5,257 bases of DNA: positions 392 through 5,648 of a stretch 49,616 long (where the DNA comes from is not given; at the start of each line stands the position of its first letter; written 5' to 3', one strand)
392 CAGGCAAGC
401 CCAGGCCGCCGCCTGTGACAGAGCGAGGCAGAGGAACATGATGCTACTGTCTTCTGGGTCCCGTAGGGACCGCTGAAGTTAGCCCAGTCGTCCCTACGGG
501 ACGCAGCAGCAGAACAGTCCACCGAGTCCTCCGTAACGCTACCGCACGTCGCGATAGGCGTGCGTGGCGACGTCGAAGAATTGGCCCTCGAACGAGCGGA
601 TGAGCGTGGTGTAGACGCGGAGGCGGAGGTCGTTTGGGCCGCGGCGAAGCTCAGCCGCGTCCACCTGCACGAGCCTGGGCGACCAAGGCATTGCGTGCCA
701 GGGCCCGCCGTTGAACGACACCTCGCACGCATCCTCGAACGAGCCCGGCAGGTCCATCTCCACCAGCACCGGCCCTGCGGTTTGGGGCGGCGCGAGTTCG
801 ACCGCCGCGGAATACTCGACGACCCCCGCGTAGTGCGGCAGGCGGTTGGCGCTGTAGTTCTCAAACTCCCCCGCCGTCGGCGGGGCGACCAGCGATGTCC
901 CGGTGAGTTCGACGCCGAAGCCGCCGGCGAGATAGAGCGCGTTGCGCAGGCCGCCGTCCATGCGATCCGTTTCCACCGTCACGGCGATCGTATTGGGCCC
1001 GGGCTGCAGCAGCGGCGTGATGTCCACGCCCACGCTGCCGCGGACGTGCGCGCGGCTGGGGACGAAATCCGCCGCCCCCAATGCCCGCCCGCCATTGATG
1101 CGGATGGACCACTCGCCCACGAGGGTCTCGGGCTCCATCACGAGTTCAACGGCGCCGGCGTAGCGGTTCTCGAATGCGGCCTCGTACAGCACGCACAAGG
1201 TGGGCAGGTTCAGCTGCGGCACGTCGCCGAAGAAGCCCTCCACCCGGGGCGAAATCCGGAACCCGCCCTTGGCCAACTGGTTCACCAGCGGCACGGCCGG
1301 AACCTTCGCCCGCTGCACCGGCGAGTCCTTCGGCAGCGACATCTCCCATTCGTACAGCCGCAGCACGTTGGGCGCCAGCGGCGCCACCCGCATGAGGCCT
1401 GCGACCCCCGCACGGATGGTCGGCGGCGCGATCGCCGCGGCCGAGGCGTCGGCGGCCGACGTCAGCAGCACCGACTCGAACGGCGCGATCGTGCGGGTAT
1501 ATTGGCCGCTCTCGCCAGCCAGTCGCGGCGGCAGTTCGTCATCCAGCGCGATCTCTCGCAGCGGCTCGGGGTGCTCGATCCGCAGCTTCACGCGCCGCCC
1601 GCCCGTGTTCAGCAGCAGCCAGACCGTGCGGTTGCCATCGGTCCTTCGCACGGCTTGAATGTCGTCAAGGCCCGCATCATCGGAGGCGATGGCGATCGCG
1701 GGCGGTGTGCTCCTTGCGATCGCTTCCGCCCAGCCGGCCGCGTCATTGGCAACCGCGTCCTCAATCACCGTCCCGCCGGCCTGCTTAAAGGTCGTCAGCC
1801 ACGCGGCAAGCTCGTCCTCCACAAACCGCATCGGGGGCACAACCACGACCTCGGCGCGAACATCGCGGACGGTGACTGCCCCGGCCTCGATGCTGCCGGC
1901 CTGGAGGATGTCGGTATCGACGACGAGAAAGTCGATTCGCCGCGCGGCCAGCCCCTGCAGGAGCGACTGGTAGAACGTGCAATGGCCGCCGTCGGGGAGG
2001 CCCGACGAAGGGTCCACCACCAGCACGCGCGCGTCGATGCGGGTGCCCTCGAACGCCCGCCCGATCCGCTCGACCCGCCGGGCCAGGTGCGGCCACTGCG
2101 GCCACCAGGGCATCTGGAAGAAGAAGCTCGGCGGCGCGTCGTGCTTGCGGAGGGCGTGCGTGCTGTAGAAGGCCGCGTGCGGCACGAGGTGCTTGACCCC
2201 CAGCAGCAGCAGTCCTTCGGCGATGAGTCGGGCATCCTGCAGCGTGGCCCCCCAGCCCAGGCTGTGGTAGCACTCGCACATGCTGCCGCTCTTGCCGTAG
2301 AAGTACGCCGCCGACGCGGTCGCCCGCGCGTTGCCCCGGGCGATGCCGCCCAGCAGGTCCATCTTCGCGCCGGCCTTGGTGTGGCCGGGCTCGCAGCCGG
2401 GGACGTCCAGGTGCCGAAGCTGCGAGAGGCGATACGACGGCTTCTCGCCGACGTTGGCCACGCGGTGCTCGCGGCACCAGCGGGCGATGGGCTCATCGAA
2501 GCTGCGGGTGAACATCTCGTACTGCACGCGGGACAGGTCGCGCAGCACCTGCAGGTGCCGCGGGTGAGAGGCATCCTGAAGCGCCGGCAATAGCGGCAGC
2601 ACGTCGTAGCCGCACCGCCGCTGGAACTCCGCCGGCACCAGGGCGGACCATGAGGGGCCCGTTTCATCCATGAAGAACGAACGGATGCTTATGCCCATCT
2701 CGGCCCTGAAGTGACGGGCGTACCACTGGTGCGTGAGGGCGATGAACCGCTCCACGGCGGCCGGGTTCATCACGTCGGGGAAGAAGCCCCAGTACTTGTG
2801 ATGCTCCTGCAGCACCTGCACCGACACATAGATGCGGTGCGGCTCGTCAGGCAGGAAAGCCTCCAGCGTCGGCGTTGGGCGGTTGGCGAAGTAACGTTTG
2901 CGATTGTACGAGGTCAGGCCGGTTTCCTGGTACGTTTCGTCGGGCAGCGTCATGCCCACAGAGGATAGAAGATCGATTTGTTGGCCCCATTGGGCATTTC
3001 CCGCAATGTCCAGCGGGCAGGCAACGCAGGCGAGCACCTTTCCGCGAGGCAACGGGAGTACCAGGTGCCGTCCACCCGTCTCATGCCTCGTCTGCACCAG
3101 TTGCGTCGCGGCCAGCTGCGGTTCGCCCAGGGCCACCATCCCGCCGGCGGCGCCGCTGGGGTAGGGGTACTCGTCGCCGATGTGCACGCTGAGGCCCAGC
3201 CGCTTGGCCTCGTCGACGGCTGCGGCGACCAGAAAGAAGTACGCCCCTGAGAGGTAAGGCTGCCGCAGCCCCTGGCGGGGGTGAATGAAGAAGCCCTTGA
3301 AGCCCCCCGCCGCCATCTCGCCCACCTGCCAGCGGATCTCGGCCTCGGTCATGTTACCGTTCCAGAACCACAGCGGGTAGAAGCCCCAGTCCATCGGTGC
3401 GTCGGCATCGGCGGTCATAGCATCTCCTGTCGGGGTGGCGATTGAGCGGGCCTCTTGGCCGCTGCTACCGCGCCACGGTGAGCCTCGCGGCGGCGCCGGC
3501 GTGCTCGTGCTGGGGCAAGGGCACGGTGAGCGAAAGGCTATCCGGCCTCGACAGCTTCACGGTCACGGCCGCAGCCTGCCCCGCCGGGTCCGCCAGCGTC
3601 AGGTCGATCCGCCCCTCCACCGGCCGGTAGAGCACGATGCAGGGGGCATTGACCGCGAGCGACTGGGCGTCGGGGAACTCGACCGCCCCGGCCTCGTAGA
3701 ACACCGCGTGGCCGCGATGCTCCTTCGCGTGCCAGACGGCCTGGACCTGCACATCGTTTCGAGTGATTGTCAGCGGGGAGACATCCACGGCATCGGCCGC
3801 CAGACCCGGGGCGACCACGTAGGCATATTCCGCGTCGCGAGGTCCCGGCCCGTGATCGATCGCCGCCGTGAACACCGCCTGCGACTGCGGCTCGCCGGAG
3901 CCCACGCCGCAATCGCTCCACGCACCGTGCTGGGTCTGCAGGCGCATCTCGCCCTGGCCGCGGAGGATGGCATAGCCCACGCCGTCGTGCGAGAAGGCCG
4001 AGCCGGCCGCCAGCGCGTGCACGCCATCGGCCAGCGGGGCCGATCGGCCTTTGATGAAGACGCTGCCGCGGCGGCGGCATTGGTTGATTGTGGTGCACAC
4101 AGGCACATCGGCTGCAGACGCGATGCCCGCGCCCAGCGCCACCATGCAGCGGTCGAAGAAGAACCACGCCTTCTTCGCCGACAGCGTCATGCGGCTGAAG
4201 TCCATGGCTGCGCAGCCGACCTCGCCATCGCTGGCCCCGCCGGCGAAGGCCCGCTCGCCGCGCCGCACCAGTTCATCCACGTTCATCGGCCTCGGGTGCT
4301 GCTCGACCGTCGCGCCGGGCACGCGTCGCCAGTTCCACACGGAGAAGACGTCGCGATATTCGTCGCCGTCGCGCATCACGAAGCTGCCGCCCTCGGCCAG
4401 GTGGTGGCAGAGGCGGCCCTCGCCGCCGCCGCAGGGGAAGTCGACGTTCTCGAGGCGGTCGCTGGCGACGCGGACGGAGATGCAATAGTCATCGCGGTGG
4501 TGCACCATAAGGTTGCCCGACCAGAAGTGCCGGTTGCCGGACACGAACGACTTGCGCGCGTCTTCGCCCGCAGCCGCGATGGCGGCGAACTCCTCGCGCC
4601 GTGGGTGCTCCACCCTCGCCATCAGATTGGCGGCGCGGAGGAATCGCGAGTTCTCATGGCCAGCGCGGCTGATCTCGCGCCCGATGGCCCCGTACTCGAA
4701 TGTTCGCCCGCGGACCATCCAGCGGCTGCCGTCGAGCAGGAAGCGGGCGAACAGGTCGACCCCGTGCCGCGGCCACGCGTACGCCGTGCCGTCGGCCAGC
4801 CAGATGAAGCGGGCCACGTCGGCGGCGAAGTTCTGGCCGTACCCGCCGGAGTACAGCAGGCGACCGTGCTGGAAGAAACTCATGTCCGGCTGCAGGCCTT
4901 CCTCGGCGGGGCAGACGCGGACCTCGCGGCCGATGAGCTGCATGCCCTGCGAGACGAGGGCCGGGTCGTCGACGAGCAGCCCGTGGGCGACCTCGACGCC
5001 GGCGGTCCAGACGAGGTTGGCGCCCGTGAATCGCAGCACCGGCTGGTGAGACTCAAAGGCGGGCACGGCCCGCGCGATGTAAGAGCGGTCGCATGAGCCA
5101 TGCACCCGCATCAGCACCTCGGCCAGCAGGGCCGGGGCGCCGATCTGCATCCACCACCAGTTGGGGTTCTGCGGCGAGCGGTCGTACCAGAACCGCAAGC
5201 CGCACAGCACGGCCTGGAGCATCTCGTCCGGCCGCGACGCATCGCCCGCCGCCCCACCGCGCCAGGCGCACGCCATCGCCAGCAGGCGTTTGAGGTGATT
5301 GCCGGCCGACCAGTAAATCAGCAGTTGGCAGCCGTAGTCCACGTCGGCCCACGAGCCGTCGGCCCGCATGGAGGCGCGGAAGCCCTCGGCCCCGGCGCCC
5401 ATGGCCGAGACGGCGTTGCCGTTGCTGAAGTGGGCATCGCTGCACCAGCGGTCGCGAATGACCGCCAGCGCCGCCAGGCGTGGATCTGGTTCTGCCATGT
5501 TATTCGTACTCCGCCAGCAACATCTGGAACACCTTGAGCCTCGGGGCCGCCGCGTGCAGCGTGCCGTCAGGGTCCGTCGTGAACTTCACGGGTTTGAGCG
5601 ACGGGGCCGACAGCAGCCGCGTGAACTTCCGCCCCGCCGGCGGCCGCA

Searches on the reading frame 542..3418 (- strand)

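Call 49: search_protein_families(library=pfam, proteins=[window:542-3418:-], max_evalue=0.0001)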
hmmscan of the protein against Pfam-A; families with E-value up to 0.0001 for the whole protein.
window:542-3418:- (959 aa): 1 family
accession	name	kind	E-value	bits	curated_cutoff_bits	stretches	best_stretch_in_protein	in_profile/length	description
PF17132.9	Glyco_hydro_106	-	4.4e-09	35.8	29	1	215-416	269-484/743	alpha-L-rhamnosidase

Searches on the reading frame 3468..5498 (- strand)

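Call 49: search_protein_families(library=pfam, proteins=[window:3468-5498:-], max_evalue=0.0001)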
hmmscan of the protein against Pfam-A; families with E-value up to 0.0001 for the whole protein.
window:3468-5498:- (677 aa): 3 families
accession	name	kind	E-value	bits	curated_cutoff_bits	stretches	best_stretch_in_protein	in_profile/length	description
PF02278.25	Lyase_8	-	6.5e-64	216.3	27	1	322-566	1-253/254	Polysaccharide lyase family 8, super-sandwich domain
PF08124.17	Lyase_8_N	-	5.9e-28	98.3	24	1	45-294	41-300/323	Polysaccharide lyase family 8, N terminal alpha-helical domain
PF02884.22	Lyase_8_C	-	8.8e-13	48.9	22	1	577-645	1-68/69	Polysaccharide lyase family 8, C-terminal beta-sandwich domain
